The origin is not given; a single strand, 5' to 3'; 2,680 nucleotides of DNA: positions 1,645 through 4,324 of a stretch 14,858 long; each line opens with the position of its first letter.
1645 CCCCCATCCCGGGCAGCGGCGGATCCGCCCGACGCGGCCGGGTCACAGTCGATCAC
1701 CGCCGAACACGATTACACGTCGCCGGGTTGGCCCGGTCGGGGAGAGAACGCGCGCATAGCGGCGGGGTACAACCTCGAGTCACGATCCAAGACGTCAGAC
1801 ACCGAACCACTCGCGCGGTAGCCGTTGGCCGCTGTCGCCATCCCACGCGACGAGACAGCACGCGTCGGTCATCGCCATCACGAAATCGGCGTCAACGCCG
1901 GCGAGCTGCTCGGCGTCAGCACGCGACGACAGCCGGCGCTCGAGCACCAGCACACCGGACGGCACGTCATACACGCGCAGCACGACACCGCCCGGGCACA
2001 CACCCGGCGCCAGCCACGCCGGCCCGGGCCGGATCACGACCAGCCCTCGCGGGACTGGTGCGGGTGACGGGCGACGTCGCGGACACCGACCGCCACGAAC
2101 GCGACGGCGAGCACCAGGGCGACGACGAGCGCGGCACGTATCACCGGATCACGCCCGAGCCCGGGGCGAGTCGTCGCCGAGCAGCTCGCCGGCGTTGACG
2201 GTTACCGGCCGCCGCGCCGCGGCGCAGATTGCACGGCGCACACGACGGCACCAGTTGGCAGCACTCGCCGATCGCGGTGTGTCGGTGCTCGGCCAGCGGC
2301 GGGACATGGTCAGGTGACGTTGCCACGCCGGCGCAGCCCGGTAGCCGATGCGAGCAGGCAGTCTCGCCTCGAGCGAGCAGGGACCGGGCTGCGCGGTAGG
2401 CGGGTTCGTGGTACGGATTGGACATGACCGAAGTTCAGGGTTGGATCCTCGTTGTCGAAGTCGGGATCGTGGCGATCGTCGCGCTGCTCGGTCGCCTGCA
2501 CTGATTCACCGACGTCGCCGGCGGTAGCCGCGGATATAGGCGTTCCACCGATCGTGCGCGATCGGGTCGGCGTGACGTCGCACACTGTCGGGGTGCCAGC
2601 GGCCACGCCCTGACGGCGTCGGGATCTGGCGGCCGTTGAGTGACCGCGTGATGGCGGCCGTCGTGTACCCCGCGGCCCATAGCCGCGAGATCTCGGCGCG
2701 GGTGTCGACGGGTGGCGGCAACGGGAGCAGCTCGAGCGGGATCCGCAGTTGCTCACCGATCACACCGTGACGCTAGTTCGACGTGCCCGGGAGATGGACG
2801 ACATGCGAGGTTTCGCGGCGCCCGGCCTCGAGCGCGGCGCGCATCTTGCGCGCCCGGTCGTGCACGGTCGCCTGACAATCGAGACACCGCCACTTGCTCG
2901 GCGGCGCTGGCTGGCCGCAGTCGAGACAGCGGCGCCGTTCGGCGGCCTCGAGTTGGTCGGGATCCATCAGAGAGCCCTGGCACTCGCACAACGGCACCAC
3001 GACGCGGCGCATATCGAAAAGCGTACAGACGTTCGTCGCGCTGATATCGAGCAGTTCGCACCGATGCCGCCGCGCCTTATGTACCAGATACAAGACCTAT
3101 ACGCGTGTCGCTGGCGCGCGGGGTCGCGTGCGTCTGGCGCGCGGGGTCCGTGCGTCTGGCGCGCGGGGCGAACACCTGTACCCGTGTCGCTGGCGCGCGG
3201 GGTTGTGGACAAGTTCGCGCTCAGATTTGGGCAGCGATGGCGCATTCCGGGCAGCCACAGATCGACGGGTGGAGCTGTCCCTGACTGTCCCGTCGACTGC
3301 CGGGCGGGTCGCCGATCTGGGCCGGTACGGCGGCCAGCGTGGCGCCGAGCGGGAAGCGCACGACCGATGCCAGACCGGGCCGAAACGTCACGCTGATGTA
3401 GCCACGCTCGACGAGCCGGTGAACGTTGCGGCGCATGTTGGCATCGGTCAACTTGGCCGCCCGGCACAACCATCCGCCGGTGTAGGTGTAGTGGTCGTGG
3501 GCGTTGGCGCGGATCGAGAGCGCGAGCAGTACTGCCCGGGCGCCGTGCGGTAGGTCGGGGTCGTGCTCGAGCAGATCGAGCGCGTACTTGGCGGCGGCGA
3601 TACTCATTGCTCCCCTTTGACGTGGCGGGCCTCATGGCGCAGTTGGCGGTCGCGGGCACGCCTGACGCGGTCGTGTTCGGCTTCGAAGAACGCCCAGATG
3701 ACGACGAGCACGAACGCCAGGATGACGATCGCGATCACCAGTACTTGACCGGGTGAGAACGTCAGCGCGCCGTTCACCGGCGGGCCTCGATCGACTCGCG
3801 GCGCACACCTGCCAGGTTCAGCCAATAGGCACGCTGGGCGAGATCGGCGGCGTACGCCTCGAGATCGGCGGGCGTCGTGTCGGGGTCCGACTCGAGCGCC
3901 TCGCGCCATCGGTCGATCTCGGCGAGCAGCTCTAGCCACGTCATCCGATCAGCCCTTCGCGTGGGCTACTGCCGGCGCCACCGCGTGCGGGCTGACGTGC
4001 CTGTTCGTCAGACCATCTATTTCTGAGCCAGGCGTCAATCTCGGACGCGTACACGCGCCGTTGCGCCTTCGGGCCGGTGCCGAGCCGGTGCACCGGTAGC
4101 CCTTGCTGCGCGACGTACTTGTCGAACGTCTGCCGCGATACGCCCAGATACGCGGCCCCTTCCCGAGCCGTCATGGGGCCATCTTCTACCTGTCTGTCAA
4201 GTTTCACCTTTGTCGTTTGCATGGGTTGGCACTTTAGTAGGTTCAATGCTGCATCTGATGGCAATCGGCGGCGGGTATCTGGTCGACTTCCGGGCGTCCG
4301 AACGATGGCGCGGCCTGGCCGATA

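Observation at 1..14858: The window is a closed circle: a complete 14.7-kb tailed-phage genome near the lower size limit for siphovirus-type phages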

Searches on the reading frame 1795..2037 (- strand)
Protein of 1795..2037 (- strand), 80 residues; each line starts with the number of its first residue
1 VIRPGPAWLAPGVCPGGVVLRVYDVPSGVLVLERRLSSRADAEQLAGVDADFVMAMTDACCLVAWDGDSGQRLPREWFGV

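Call 7: search_protein_families(library=pfam, max_evalue=0.01, proteins=[window:1795-2037:-])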
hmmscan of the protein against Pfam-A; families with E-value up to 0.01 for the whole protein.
window:1795-2037:- (80 aa): 0 families

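Call 10: search_protein_families(library=phrogs, max_evalue=0.001, proteins=[window:1795-2037:-])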
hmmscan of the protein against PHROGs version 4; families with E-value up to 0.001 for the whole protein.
window:1795-2037:- (80 aa): 0 families

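Call 53: search_protein_families(library=pfam, max_evalue=1, proteins=[window:1795-2037:-])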
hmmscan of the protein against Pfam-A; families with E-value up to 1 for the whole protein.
window:1795-2037:- (80 aa): 1 family
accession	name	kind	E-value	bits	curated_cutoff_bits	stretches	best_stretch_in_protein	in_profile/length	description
PF02755.20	RPEL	-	0.24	11.6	23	1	32-45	2-15/24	RPEL repeat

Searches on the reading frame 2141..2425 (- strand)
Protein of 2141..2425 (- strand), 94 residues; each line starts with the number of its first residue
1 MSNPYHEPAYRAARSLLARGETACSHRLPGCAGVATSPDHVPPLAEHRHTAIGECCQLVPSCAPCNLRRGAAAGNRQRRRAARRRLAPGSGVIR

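Call 7: search_protein_families(library=pfam, max_evalue=0.01, proteins=[window:2141-2425:-])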
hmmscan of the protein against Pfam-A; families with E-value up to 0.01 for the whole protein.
window:2141-2425:- (94 aa): 0 families

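Call 10: search_protein_families(library=phrogs, max_evalue=0.001, proteins=[window:2141-2425:-])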
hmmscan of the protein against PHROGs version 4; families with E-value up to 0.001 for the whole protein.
window:2141-2425:- (94 aa): 1 family
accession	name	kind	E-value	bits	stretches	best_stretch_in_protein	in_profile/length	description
phrog_333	-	DNA, RNA and nucleotide metabolism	2.3e-05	25.6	1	14-86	26-95/138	HNH endonuclease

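Call 53: search_protein_families(library=pfam, max_evalue=1, proteins=[window:2141-2425:-])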
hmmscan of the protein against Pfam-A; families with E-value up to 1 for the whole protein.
window:2141-2425:- (94 aa): 0 families

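Call 92: search_protein_families(library=ncbifam, max_evalue=0.01, proteins=[window:2141-2425:-])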
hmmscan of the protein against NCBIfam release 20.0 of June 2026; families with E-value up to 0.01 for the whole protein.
window:2141-2425:- (94 aa): 0 families

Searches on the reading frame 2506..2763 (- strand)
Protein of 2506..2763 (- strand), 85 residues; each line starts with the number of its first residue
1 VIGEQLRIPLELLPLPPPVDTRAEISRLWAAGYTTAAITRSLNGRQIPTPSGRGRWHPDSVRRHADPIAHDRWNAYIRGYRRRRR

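Call 7: search_protein_families(library=pfam, max_evalue=0.01, proteins=[window:2506-2763:-])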
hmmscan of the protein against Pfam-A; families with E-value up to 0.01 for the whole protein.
window:2506-2763:- (85 aa): 1 family
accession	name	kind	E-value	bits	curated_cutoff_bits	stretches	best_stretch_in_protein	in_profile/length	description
PF07508.19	Recombinase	-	0.0051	17.5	21.1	1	24-63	9-47/102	Recombinase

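Call 10: search_protein_families(library=phrogs, max_evalue=0.001, proteins=[window:2506-2763:-])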
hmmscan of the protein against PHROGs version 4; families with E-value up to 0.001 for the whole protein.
window:2506-2763:- (85 aa): 1 family
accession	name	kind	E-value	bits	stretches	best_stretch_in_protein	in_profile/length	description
phrog_95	-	integration and excision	0.00021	21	1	24-63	268-306/651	integrase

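Call 53: search_protein_families(library=pfam, max_evalue=1, proteins=[window:2506-2763:-])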
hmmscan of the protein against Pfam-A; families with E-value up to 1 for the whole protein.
window:2506-2763:- (85 aa): 1 family
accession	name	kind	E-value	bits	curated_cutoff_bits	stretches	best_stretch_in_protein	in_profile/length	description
PF07508.19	Recombinase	-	0.0051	17.5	21.1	1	24-63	9-47/102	Recombinase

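Call 92: search_protein_families(library=ncbifam, max_evalue=0.01, proteins=[window:2506-2763:-])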
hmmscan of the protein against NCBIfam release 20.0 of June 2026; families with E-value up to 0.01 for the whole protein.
window:2506-2763:- (85 aa): 0 families

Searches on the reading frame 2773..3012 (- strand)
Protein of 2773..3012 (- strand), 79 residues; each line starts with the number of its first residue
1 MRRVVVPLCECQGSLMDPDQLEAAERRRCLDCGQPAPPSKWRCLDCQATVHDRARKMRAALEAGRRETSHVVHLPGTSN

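Call 53: search_protein_families(library=pfam, max_evalue=1, proteins=[window:2773-3012:-])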
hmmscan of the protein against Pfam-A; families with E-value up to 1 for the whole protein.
window:2773-3012:- (79 aa): 6 families
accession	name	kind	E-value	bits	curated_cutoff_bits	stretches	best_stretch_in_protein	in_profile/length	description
PF00130.28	C1_1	-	0.028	14.7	26.5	1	25-53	10-41/53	Phorbol esters/diacylglycerol binding domain (C1 domain)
PF03107.22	C1_2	-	0.053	14.3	26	1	23-52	14-45/48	C1 domain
PF24398.1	DUF7542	-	0.056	13.6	28.2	1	42-72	9-40/77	Family of unknown function (DUF7542)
PF20173.3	ZnF_RZ-type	-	0.068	13.2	27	1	31-58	24-49/54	RZ type zinc finger domain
PF12773.13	DZR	-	0.082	13.5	27.3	1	25-54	11-38/45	Double zinc ribbon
PF16060.10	DUF4802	-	0.78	10.4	27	0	41-51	24-34/64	Domain of unknown function (DUF4802)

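Call 92: search_protein_families(library=ncbifam, max_evalue=0.01, proteins=[window:2773-2967:-])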
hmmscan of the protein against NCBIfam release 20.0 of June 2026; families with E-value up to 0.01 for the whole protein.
window:2773-2967:- (64 aa): 1 family
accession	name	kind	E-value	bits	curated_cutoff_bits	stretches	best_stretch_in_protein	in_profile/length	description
NF051898.1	MBSP1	equivalog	0.0054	16.3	320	1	7-59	46-96/289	biosurfactant protein 1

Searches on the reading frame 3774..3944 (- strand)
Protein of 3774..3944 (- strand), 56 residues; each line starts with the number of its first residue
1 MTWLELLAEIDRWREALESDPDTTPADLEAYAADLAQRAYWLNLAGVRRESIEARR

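Call 7: search_protein_families(library=pfam, max_evalue=0.01, proteins=[window:3774-3944:-])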
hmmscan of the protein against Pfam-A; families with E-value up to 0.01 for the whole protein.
window:3774-3944:- (56 aa): 0 families

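Call 10: search_protein_families(library=phrogs, max_evalue=0.001, proteins=[window:3774-3944:-])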
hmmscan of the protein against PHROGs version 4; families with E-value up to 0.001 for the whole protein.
window:3774-3944:- (56 aa): 0 families

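Call 53: search_protein_families(library=pfam, max_evalue=1, proteins=[window:3774-3944:-])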
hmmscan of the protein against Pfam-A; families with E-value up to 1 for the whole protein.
window:3774-3944:- (56 aa): 1 family
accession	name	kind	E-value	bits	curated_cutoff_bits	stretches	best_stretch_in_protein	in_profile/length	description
PF07743.18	HSCB_C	-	0.12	13.2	22.1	1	5-38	4-36/74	HSCB C-terminal oligomerisation domain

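Call 92: search_protein_families(library=ncbifam, max_evalue=0.01, proteins=[window:3774-3944:-])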
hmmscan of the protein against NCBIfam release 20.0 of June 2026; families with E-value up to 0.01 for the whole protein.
window:3774-3944:- (56 aa): 0 families

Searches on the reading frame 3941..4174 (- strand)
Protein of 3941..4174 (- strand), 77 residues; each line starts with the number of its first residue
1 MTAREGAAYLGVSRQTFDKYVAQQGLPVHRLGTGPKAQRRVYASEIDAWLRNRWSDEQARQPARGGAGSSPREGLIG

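Call 53: search_protein_families(library=pfam, max_evalue=1, proteins=[window:3941-4174:-])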
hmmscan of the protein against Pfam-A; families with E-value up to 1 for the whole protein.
window:3941-4174:- (77 aa): 3 families
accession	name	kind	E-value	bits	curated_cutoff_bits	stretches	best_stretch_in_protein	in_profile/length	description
PF12728.13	HTH_17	-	7.6e-09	36.1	27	1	1-53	2-50/51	Helix-turn-helix domain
PF24401.1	iHD-CE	-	0.00033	20.4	27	1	12-63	119-171/349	iHD-CE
PF07037.17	YfeC-like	-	0.0096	16.7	22.9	1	1-27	1-27/122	Transcription regulator YfeC-like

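Call 92: search_protein_families(library=ncbifam, max_evalue=0.01, proteins=[window:3941-4174:-])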
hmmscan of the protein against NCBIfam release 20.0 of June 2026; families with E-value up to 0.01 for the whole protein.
window:3941-4174:- (77 aa): 3 families
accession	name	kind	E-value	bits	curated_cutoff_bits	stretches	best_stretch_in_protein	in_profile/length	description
TIGR01764.1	excise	domain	1.2e-08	35.2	28.8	1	1-51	2-48/49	excisionase family DNA-binding protein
NF047737.1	antiphage_MADS1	equivalog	4.6e-06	26.8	80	1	1-50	4-49/49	methylation-associated defense system helix-turn-helix domain-containing protein MAD1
NF033546.1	transpos_IS21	equivalog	0.0083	15.7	160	1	2-55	10-65/294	IS21 family transposase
